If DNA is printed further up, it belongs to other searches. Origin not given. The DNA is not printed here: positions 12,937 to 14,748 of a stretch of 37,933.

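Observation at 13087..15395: ParA plus an atypical multi-domain ParB in a phage that also has an integrase and a tRNA-type attP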

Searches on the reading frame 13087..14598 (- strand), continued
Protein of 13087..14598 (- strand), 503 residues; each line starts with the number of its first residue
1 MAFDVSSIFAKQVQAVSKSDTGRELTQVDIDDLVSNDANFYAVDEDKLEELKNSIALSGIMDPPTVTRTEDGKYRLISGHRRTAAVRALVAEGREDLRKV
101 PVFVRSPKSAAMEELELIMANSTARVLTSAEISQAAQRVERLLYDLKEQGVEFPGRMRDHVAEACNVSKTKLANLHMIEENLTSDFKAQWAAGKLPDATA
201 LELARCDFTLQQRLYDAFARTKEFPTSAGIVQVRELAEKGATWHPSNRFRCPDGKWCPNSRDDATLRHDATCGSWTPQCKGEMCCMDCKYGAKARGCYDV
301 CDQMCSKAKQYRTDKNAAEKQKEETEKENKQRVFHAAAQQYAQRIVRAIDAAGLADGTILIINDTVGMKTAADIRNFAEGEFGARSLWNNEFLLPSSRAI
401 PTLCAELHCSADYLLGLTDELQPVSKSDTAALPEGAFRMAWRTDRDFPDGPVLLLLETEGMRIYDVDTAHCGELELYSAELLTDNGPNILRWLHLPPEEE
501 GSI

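Call 25: get_annotated_region(hit=H1, flank=20000)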
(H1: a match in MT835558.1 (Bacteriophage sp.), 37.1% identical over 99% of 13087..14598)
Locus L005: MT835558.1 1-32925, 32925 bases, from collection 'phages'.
description: UNVERIFIED: Bacteriophage sp. clone scaffold_172 genomic sequence.
organism: Bacteriophage sp. (NCBI taxid 38018)
taxonomy: Viruses
host: -; source: human fecal samples; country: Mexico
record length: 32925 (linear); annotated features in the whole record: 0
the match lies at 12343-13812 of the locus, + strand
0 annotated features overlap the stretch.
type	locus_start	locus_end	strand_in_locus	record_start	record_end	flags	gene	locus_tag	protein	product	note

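Call 29: search_protein_representatives(protein=window:13087-14598:-)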
Query: 503 residues. Proteins with E-value up to 0.001 (for the whole library): 3125; up to 1e-10: 1504; up to 1e-30: 412. The best 150 are listed.
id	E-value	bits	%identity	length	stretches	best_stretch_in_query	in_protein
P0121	1.5e-183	627.6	67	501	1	1-452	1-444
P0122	6.1e-166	569.6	88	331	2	1-235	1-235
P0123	1.9e-117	409.6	52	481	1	2-426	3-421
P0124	1.2e-110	387.3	47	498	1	2-446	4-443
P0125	1.5e-92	327.6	42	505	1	15-468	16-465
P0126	5.0e-92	325.8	47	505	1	6-424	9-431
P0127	6.2e-89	315.7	45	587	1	9-433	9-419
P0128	1.4e-87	311.2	46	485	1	3-422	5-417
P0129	4.3e-86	306.3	42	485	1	16-423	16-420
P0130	6.0e-85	302.5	43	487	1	13-432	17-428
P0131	1.2e-84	301.5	45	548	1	10-428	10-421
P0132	1.3e-84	301.4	43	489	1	3-424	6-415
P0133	2.3e-84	300.6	42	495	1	12-450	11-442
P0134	1.6e-83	297.8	93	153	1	347-502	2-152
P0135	3.3e-82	293.5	45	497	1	2-429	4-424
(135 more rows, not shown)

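Call 39: predict_structure(alignment_id=A2)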
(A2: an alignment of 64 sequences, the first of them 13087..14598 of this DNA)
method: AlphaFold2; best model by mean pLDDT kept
length: 503 residues; sequences in the alignment: 64
mean_pLDDT: 89.7   pTM: 0.73
mean pLDDT of the five models: 89.7, 88.6, 88.6, 88.3, 88.1
residues with pLDDT >= 90: 378; 70-90: 72; 50-70: 37; < 50: 16
segments of 3 or more residues with pLDDT < 50: 16-19, 427-433
pLDDT, mean of each block of 10 residues (from residue 1): 57 52 87 94 90 97 95 96 97 98 93 94 92 97 97 96 97 98 98 97 98 96 96 97 80 82 93 92 88 77 92 94 97 97 98 98 90 98 95 95 97 96 64 56 92 93 92 73 76 84 45
secondary structure, 60 per line:
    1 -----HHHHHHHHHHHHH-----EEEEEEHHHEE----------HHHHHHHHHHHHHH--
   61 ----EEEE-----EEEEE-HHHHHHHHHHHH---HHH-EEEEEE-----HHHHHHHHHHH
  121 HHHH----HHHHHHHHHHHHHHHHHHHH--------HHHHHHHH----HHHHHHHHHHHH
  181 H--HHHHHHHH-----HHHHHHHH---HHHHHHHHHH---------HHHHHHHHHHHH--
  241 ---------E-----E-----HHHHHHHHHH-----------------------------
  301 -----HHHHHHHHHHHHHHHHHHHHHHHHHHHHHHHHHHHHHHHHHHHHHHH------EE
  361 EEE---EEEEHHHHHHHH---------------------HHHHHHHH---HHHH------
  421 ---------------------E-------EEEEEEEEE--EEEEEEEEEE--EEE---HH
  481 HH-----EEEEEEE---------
elements in order: H6-18 E24-29 H45-58 E65-68 E74-78 H80-91 E99-104 H110-124 H129-148 H157-164 H169-181 H184-191 H197-204 H208-217 H227-238 H262-271 H306-352 E359-363 E367-370 H371-378 H400-407 H411-414 E450-458 E461-470 E473-475 H479-482 E488-494

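Call 42: fold_search(model_id=the predicted structure, library=pdb)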
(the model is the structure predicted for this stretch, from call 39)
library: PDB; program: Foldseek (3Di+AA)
matches with E <= 10: 144; with E <= 0.001: 33
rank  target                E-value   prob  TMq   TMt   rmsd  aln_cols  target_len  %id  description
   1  7bnr_A                1.4e-09  1.00  0.19  0.43  12.9       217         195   24  Crystal structure of a ParB Q52A mutant from Myxococcus xanthus bound to CTPyS (released 2021-09-08)
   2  7bnk_A                2.7e-09  1.00  0.18  0.43  13.0       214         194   24  Crystal structure of ParB from Myxococcus xanthus bound to CDP and Monothiophosphate (released 2021-09-08)
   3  7bnk_B                3.6e-09  1.00  0.18  0.43  13.0       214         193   24  Crystal structure of ParB from Myxococcus xanthus bound to CDP and Monothiophosphate (released 2021-09-08)
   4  6sdk_A                1.0e-08  1.00  0.19  0.45  12.9       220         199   20  Crystal structure of bacterial ParB dimer bound to CDP (released 2019-10-23)
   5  7nfu_B                1.2e-08  1.00  0.35  0.75   4.4       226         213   18  Crystal structure of C-terminally truncated Geobacillus thermoleovorans nucleoid occlusion protein Noc (released 2021-02-17)
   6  7o0n_A                1.2e-08  1.00  0.19  0.43  13.0       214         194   24  Crystal structure of a ParB E93A mutant from Myxococcus xanthus bound to CDP and monothiophosphate (released 2021-09-15)
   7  6sdk_B                1.3e-08  1.00  0.19  0.45  13.2       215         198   20  Crystal structure of bacterial ParB dimer bound to CDP (released 2019-10-23)
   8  7bnr_B                1.3e-08  1.00  0.19  0.44  12.9       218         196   24  Crystal structure of a ParB Q52A mutant from Myxococcus xanthus bound to CTPyS (released 2021-09-08)
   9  7ng0                  2.8e-08  1.00  0.19  0.45  13.2       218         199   17  Crystal structure of N- and C-terminally truncated Geobacillus thermoleovorans nucleoid occlusion protein Noc (released 2021-02-17)
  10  7nfu_A                4.8e-08  1.00  0.34  0.72   5.0       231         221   17  Crystal structure of C-terminally truncated Geobacillus thermoleovorans nucleoid occlusion protein Noc (released 2021-02-17)
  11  7ol9_B                4.8e-08  1.00  0.19  0.43  14.4       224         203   21  Crystal structure of C-terminally truncated Bacillus subtilis nucleoid occlusion protein (Noc) complexed to the Noc-bi (released 2022-03-09)
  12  6t1f_D                1.3e-07  1.00  0.32  0.78   3.5       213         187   20  Crystal structure of the C-terminally truncated chromosome-partitioning protein ParB from Caulobacter crescentus compl (released 2020-10-14)
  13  7bm8_A                1.5e-07  1.00  0.18  0.48  13.3       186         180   23  Crystal structure of the C-terminally truncated chromosome-partitioning protein ParB from Caulobacter crescentus compl (released 2021-04-28)
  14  6t1f_B                1.9e-07  1.00  0.32  0.75   3.6       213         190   20  Crystal structure of the C-terminally truncated chromosome-partitioning protein ParB from Caulobacter crescentus compl (released 2020-10-14)
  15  7ol9_A                2.5e-07  1.00  0.19  0.43  13.4       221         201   21  Crystal structure of C-terminally truncated Bacillus subtilis nucleoid occlusion protein (Noc) complexed to the Noc-bi (released 2022-03-09)
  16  8qa9_A                5.0e-07  1.00  0.31  0.66   4.8       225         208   16  Crystal structure of the RK2 plasmid encoded co-complex of the C-terminally truncated transcriptional repressor protei (released 2024-02-21)
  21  8qa9_B                1.3e-06  1.00  0.31  0.65   4.8       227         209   17  Crystal structure of the RK2 plasmid encoded co-complex of the C-terminally truncated transcriptional repressor protei (released 2024-02-21)
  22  6t1f_C                1.8e-06  1.00  0.20  0.48  10.2       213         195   21  Crystal structure of the C-terminally truncated chromosome-partitioning protein ParB from Caulobacter crescentus compl (released 2020-10-14)
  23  6t1f_A                2.2e-06  1.00  0.20  0.47  10.3       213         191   21  Crystal structure of the C-terminally truncated chromosome-partitioning protein ParB from Caulobacter crescentus compl (released 2020-10-14)
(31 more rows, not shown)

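Call 51: find_related_loci(query=A4, collection=genome_contigs, flank=10000)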
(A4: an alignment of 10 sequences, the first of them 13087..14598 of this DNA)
Query A4 (503 aa) in genome_contigs; peptide patterns used: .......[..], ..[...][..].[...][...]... (x = any residue, [..] = any of these).
160 stretches matched a pattern; 118 encode a relative of the query (tblastn E <= 1e-3); the best 80 are kept; 80 distinct loci.
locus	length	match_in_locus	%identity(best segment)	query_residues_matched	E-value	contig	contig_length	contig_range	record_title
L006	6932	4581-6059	74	1-503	0e+0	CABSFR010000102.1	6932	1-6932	MAG TPA_asm: uncultured Clostridiales bacterium isolate MGYG-HGUT-02250 genome assembly, contig: GUT_GENOME139809_102, w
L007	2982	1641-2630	90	3-332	0e+0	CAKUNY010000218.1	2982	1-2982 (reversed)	MAG: uncultured Oscillospiraceae bacterium isolate REFINED_METABAT215_TOP10_CONTIGS_1500_ASSEMBLY_K77_MERGED__Hadza_PheC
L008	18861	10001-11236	44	3-423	1e-96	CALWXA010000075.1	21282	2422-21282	MAG: uncultured Oscillospiraceae bacterium isolate E02__bin1 genome assembly, contig: E02__k127_541208, whole genome sho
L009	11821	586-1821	44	9-424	2e-90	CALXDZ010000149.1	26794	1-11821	MAG: uncultured Oscillospiraceae bacterium isolate E0_RM__bin177 genome assembly, contig: E0_RM__k127_480273, whole geno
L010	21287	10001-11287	42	3-438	6e-90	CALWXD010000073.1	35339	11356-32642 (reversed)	MAG: uncultured Oscillospiraceae bacterium isolate E06__bin274 genome assembly, contig: E06__k127_5114472, whole genome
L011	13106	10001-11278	42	3-433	7e-89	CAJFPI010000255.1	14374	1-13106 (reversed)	uncultured Oscillospiraceae bacterium isolate Coassembly_mag_68 genome assembly, contig: MAGpy_11413_min2k_bin_68_fak87_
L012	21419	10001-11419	36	1-496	4e-88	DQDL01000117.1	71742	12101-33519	MAG TPA_asm: Clostridiales bacterium isolate UBA9128 contig_5238, whole genome shotgun sequence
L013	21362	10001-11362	39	2-485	5e-87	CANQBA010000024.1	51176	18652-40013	MAG: uncultured Oscillospiraceae bacterium isolate Lapin-005__bin33 genome assembly, contig: Lapin-005__NODE_800_length_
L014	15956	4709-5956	39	2-424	2e-86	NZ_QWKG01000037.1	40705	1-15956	Colidextribacter sp. OB.20 Scaffold28_1, whole genome shotgun sequence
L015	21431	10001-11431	39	9-499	4e-86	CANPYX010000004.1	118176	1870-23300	MAG: uncultured Oscillospiraceae bacterium isolate Lapin-001__bin59 genome assembly, contig: Lapin-001__NODE_204_length_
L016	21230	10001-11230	42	3-423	7e-86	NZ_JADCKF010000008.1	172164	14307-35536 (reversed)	Pseudoflavonifractor gallinarum strain DSM 107456 seq8, whole genome shotgun sequence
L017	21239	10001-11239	40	2-423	4e-85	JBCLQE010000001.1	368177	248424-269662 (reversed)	Oscillospiraceae bacterium 50-58 voucher GPTB0122 scaffold1, whole genome shotgun sequence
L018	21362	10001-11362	38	2-485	1e-83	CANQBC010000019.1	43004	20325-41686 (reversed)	MAG: uncultured Oscillospiraceae bacterium isolate Lapin-002__bin97 genome assembly, contig: Lapin-002__NODE_1142_length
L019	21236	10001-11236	39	2-427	2e-82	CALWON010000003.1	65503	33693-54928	MAG: uncultured Oscillospiraceae bacterium isolate BRZ_CK__bin84 genome assembly, contig: BRZ_CK__NODE_451_length_65503_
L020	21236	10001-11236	42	2-425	3e-82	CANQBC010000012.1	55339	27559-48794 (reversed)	MAG: uncultured Oscillospiraceae bacterium isolate Lapin-002__bin97 genome assembly, contig: Lapin-002__NODE_732_length_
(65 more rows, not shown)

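Call 65: search_protein_families(library=ncbifam, proteins=[window:13087-14598:-], max_evalue=0.01)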
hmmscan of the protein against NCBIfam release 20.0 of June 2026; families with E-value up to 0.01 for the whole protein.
window:13087-14598:- (503 aa): 5 families
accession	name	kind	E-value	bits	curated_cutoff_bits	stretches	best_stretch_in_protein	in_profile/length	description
TIGR00180.1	parB_part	domain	1.1e-10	41.6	58.45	1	24-142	4-118/186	ParB/RepB/Spo0J family partition protein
TIGR04285.1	nucleoid_noc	exception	1.4e-08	34.4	315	1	25-118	2-89/255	nucleoid occlusion protein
TIGR03454.1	partition_RepB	equivalog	0.0031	16.9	201.5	1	23-89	65-131/325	plasmid partitioning protein RepB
TIGR03764.1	ICE_PFGI_1_parB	hypoth_equivalog_domain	0.0044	16.7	143.75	1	27-96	12-83/260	ParB family protein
NF053625.1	SerKinSerKArch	equivalog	0.0071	15.5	380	0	26-91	17-80/244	ADP-dependent L-serine kinase SerK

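Call 66: search_protein_families(library=padloc, proteins=[window:13087-14598:-], max_evalue=0.01)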
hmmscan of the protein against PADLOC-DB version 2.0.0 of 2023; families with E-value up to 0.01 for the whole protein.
window:13087-14598:- (503 aa): 0 families

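Call 83: search_dna_similar(query=window:13087-14598:-, collection=plasmids, mode=protein, max_rows=20)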
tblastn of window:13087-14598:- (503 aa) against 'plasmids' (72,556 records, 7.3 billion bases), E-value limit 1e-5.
Records with a match: 10; places in all: 10; records where one place covers at least 80% of the query: 0.
Best place of each record, by identity: <60% 10.
By first word of the organism name: Leisingera 5; Paraclostridium 3; Clostridioides 2.
By predicted mobility (MOB-suite, as given by PLSDB): non-mobilizable 6; mobilizable 4.
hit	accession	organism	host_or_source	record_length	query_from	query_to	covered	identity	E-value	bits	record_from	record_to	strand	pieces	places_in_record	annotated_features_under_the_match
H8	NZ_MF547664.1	Clostridioides difficile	hospital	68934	12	218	41%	30.5%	2e-13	81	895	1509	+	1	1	ParB N-terminal domain-containing protein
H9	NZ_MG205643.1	Paraclostridium sordellii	Equine disease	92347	28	204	35%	33.3%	1e-16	91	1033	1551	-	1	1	ParB N-terminal domain-containing protein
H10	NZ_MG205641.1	Paraclostridium sordellii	-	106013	28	204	35%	32.8%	3e-16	90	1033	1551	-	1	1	ParB N-terminal domain-containing protein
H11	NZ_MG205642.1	Paraclostridium sordellii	-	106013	28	204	35%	32.8%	3e-16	89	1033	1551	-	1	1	ParB N-terminal domain-containing protein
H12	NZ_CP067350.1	Clostridioides sp. ES-S-0107-01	soil,soil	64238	28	218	38%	30.4%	3e-12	77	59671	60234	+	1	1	ParB N-terminal domain-containing protein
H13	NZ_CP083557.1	Leisingera sp. S132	-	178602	18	182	33%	30.3%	9e-6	56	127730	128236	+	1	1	ParB/RepB/Spo0J family partition protein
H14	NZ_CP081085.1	Leisingera caerulea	-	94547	43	136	19%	36.4%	9e-6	56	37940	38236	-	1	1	ParB/RepB/Spo0J family partition protein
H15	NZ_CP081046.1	Leisingera aquaemixtae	-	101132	43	136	19%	36.4%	9e-6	56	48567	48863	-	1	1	ParB/RepB/Spo0J family partition protein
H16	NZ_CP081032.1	Leisingera aquaemixtae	-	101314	43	136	19%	36.4%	9e-6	56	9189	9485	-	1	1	ParB/RepB/Spo0J family partition protein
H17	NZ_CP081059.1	Leisingera aquaemixtae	-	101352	43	136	19%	36.4%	1e-5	56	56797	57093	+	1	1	ParB N-terminal domain-containing protein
